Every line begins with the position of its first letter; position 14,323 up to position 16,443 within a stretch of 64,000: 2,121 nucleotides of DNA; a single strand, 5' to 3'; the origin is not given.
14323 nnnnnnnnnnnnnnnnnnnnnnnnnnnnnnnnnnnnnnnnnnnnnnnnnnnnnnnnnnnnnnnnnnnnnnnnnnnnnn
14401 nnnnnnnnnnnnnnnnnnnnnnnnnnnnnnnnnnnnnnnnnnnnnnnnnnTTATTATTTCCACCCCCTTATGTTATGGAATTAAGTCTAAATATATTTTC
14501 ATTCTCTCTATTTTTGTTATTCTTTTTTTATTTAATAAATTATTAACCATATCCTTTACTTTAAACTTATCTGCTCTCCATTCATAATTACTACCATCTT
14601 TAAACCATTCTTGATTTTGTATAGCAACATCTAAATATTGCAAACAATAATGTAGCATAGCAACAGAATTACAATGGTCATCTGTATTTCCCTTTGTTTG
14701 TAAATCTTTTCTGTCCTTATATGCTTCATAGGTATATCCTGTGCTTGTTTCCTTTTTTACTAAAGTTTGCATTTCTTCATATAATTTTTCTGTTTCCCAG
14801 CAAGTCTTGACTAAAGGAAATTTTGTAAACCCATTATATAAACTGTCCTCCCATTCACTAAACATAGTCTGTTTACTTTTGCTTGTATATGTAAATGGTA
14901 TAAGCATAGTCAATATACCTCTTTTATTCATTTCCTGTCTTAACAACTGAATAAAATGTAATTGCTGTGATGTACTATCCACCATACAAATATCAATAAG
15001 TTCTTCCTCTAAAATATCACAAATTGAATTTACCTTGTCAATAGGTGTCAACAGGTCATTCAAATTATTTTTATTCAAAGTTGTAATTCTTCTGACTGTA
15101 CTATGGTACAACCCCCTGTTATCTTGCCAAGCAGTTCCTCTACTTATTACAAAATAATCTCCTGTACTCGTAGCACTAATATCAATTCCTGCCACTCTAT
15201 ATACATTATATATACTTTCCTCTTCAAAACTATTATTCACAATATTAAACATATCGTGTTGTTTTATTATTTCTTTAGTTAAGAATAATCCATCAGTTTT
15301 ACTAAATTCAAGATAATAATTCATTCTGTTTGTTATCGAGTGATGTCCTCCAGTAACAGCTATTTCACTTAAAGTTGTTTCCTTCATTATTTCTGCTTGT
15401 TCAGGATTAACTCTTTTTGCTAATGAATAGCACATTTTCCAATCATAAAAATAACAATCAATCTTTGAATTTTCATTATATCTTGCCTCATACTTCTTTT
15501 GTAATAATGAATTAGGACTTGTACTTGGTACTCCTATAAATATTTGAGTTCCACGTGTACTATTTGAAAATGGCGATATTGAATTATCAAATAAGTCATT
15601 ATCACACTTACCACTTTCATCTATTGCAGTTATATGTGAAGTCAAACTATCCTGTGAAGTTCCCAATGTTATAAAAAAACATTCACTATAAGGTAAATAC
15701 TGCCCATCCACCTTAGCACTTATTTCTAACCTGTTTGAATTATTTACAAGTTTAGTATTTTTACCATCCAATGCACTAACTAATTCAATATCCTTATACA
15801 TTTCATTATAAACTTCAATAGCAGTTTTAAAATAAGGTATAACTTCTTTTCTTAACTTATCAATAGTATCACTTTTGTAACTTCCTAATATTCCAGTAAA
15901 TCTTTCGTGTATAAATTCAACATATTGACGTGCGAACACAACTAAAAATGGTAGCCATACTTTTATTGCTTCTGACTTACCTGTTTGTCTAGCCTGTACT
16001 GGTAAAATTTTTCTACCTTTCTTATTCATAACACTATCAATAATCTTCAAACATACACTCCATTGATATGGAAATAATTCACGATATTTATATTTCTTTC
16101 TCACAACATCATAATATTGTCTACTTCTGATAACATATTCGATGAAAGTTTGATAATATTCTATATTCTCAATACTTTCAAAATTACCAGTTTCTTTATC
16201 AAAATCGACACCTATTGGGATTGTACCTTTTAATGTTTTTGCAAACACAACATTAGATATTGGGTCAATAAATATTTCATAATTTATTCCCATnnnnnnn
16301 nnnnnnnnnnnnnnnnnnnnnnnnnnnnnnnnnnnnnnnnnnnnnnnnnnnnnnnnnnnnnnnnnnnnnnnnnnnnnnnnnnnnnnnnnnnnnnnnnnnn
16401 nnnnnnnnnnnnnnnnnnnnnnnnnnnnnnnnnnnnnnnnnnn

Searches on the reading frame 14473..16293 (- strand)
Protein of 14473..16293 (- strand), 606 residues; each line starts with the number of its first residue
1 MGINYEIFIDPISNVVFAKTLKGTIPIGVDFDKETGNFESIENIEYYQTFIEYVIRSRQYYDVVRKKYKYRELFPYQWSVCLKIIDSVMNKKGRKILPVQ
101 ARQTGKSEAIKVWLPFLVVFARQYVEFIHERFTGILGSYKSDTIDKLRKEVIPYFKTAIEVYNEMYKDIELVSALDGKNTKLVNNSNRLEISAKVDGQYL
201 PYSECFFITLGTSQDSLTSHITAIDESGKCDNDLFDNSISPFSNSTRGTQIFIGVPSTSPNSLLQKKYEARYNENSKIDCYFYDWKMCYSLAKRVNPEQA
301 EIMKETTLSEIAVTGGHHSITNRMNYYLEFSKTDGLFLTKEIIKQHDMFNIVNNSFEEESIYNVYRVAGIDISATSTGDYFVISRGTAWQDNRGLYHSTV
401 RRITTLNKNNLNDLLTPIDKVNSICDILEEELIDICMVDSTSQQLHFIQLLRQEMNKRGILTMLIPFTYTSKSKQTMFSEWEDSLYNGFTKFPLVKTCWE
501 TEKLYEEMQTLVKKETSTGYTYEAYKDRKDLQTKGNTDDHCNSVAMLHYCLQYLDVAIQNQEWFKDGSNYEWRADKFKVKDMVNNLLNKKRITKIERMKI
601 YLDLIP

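Call 7: search_protein_families(library=pfam, proteins=[window:14473-16293:-], max_evalue=0.01)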
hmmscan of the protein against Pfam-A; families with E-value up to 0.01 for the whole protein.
window:14473-16293:- (606 aa): 0 families

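Call 8: search_protein_families(library=phrogs, proteins=[window:14473-16293:-], max_evalue=0.01)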
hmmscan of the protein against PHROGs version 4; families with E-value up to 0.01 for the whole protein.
window:14473-16293:- (606 aa): 0 families

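Call 20: search_dna_similar(query=window:14473-16293:-, collection=phages, mode=protein, max_evalue=0.001, max_rows=20)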
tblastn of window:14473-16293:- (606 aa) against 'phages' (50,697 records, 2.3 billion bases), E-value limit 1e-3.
Records with a match: 13; places in all: 13; records where one place covers at least 80% of the query: 5.
Best place of each record, by identity: <60% 13.
By first word of the organism name: Streptomyces 6; Fusobacterium 5; Bacillus 2.
By host as written in the record: Fusobacterium nucleatum 2; Fusobacterium nucleatum ATCC 10953 2; Streptomyces lividans JI 1326 2; Bacillus cereus 2; Streptomyces sp. 5a 2; Fusobacterium sp. 1; Streptomyces turgidiscabies 1; Streptomyces mirabilis NRRL B-2400 1.
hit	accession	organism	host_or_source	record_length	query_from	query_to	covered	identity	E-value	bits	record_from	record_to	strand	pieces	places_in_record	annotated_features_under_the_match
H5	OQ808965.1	Fusobacterium phage vB_FnuS_FNU3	Fusobacterium nucleatum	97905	8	569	93%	30.1%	7e-52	198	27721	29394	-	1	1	hypothetical protein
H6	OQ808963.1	Fusobacterium phage vB_FnuS_FNU2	Fusobacterium nucleatum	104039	8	569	93%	30.1%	7e-52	198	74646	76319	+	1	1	hypothetical protein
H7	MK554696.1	Fusobacterium phage Fnu1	Fusobacterium nucleatum ATCC 10953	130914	8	569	93%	30.1%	7e-52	198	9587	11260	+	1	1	hypothetical protein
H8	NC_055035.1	Fusobacterium phage Fnu1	Fusobacterium nucleatum ATCC 10953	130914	8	569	93%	30.1%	7e-52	198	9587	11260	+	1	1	hypothetical protein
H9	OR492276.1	Fusobacterium phage phiKSUM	Fusobacterium sp.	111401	8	585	95%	28.6%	6e-52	198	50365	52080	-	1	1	hypothetical protein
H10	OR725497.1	Streptomyces phage LuckySocke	Streptomyces lividans JI 1326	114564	73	371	49%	24.5%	6e-6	56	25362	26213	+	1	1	70: terminase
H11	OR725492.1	Streptomyces phage Alone3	Streptomyces lividans JI 1326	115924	73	371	49%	24.5%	6e-6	56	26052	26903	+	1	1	71: terminase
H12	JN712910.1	Bacillus phage BCD7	Bacillus cereus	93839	72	376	50%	23.1%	1e-6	58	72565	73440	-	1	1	putative terminase large subunit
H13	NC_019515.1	Bacillus phage BCD7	Bacillus cereus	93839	72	376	50%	23.1%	1e-6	58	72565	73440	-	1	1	putative terminase large subunit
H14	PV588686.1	Streptomyces phage pSt2308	Streptomyces turgidiscabies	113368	73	345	45%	23.6%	3e-5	53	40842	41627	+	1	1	terminase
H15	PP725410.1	Streptomyces phage GiJojo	Streptomyces mirabilis NRRL B-2400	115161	73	345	45%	23.6%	3e-5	53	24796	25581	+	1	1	61: terminase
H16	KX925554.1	Streptomyces phage BRock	Streptomyces sp. 5a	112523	73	257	31%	24.4%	2e-4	51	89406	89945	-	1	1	terminase large subunit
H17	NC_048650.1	Streptomyces phage BRock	Streptomyces sp. 5a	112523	73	257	31%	24.4%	2e-4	51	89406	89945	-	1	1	terminase large subunit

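Call 22: get_annotated_region(hit=H9, flank=8000)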
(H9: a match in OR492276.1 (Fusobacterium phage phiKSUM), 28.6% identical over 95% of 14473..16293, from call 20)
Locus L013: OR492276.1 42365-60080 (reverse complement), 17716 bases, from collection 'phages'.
description: Fusobacterium phage phiKSUM, complete genome.
organism: Fusobacterium phage phiKSUM (NCBI taxid 3079569)
taxonomy: Viruses
host: Fusobacterium sp.; source: Rumen fluid enrichment; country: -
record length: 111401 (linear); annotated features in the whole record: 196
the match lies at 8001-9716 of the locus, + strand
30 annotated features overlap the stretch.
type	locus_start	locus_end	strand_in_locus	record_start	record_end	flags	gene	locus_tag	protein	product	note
CDS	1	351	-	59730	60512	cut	-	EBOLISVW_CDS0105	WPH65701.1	hypothetical protein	unknown function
CDS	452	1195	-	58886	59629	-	-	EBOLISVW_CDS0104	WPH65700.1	hypothetical protein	unknown function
CDS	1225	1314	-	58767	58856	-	-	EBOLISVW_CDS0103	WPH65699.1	hypothetical protein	unknown function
CDS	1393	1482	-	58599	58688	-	-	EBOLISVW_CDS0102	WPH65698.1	hypothetical protein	unknown function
CDS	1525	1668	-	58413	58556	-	-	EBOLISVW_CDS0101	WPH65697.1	hypothetical protein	unknown function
CDS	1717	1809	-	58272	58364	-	-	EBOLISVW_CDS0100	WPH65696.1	hypothetical protein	unknown function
CDS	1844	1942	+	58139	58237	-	-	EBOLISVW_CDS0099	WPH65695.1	hypothetical protein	unknown function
CDS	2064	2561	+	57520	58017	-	-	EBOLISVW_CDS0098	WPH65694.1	hypothetical protein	unknown function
CDS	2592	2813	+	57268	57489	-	-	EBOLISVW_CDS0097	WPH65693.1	hypothetical protein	unknown function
CDS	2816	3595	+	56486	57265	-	-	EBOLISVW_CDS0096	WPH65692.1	anti-repressor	anti-repressor Ant; transcription regulation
CDS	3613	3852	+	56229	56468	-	-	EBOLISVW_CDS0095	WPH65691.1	hypothetical protein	unknown function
CDS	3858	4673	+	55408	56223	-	-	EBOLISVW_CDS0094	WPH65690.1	Rha-like transcriptional regulator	transcription regulation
CDS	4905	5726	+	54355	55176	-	-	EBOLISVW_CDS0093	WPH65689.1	tetrahydrofolate dehydrogenase and cyclohydrolase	other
CDS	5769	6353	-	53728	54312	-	-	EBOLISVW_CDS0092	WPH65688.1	hypothetical protein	unknown function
CDS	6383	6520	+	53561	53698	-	-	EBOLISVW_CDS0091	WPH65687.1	hypothetical protein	unknown function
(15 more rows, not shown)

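Call 53: search_protein_families(library=pfam, proteins=[L013:12291-12755:+], max_evalue=0.01)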
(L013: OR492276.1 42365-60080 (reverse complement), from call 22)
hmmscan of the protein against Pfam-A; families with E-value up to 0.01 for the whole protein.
L013:12291-12755:+ (154 aa): 0 families
